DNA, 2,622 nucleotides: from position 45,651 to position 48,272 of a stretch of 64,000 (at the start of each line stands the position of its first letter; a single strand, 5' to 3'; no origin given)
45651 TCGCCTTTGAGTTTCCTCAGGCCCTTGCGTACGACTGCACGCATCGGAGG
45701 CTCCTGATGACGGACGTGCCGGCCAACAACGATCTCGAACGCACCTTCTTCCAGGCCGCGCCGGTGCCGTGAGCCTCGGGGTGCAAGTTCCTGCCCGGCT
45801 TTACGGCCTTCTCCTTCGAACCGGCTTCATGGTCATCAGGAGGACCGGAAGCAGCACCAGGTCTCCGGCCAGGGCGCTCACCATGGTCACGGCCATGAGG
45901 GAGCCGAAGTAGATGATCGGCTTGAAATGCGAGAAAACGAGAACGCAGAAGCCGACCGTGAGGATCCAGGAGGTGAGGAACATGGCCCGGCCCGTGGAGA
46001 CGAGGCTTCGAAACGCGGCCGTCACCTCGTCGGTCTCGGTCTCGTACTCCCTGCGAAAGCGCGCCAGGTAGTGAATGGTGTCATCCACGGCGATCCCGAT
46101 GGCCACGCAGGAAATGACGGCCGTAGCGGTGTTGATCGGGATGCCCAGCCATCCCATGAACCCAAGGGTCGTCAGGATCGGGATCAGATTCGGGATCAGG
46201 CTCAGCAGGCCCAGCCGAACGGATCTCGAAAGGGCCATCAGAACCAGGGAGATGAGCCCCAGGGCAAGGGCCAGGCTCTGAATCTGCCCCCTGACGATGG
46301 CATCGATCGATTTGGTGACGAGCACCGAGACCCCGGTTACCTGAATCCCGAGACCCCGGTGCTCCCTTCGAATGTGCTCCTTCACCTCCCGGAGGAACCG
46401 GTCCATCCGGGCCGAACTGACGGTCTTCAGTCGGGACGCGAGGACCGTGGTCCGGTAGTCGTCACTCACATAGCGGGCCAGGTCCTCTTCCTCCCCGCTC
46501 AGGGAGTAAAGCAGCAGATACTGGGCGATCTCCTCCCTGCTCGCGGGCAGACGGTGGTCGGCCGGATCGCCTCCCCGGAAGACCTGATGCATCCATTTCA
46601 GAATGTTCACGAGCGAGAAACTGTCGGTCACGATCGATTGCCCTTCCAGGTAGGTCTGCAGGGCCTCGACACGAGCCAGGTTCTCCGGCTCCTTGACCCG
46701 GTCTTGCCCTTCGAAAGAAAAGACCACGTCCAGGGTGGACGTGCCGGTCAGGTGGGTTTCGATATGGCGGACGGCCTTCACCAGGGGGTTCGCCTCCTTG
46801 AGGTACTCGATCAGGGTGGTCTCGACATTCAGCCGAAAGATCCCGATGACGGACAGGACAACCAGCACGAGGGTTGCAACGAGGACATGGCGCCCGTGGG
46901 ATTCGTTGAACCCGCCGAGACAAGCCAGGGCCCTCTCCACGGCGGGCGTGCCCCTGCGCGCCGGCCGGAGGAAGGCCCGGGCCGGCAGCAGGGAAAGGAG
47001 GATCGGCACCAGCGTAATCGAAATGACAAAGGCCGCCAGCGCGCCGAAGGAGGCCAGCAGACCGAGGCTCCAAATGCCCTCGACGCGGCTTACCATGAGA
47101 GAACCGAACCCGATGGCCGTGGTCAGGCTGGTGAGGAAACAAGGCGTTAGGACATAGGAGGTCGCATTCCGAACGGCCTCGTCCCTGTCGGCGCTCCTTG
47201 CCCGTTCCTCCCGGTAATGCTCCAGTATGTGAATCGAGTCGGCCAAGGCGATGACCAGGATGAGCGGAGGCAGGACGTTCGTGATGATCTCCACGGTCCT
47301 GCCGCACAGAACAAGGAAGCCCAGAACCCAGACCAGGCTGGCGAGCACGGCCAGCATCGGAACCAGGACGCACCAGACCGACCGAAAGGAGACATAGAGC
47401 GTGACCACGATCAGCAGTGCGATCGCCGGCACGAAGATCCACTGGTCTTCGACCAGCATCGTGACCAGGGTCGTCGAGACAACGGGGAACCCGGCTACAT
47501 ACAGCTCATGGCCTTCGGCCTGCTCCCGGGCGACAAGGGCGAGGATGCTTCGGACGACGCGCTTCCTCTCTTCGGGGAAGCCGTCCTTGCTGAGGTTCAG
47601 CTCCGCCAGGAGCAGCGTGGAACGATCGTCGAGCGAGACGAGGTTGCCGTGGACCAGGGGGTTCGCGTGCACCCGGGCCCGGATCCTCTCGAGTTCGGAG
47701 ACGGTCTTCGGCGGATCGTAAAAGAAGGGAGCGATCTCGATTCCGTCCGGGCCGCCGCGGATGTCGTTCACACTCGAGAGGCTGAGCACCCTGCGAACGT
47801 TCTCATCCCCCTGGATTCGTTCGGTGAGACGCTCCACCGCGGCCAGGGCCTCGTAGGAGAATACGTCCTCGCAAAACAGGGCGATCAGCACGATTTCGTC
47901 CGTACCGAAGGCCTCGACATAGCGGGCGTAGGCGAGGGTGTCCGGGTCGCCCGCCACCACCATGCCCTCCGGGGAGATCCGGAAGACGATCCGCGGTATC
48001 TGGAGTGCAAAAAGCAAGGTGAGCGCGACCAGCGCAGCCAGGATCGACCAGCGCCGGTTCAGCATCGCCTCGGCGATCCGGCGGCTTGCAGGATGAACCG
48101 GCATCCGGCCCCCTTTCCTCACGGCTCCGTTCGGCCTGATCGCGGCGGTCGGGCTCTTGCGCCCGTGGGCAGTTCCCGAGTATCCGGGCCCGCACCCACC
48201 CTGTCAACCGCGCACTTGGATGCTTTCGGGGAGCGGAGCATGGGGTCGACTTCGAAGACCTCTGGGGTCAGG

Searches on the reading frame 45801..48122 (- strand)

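Call 76: search_protein_families(library=ncbifam, proteins=[window:45801-48122:-], max_evalue=1e-10)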
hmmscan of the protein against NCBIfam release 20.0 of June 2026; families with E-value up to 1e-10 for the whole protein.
window:45801-48122:- (773 aa): 5 families
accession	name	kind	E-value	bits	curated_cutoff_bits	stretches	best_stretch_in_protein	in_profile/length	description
TIGR00921.1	2A067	subfamily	1.4e-75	254.8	351.9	2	412-771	6-352/733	hydrophobe/amphiphile efflux-3 (HAE3) family transporter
TIGR00833.1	actII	subfamily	6.1e-46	157.2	874.7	2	152-498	101-449/910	MMPL family RND transporter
TIGR03480.1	HpnN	hypoth_equivalog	3e-44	151.2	751.85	2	200-449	244-487/862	hopanoid biosynthesis associated RND transporter like protein HpnN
NF052374.1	HopndTporHpnN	equivalog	8.8e-24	83.6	1100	1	234-435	281-476/858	hopanoid transporter HpnN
NF045600.2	BstA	equivalog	4e-11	41.6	1400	0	550-761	695-893/903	sterol transporter cytoplasmic membrane protein BstA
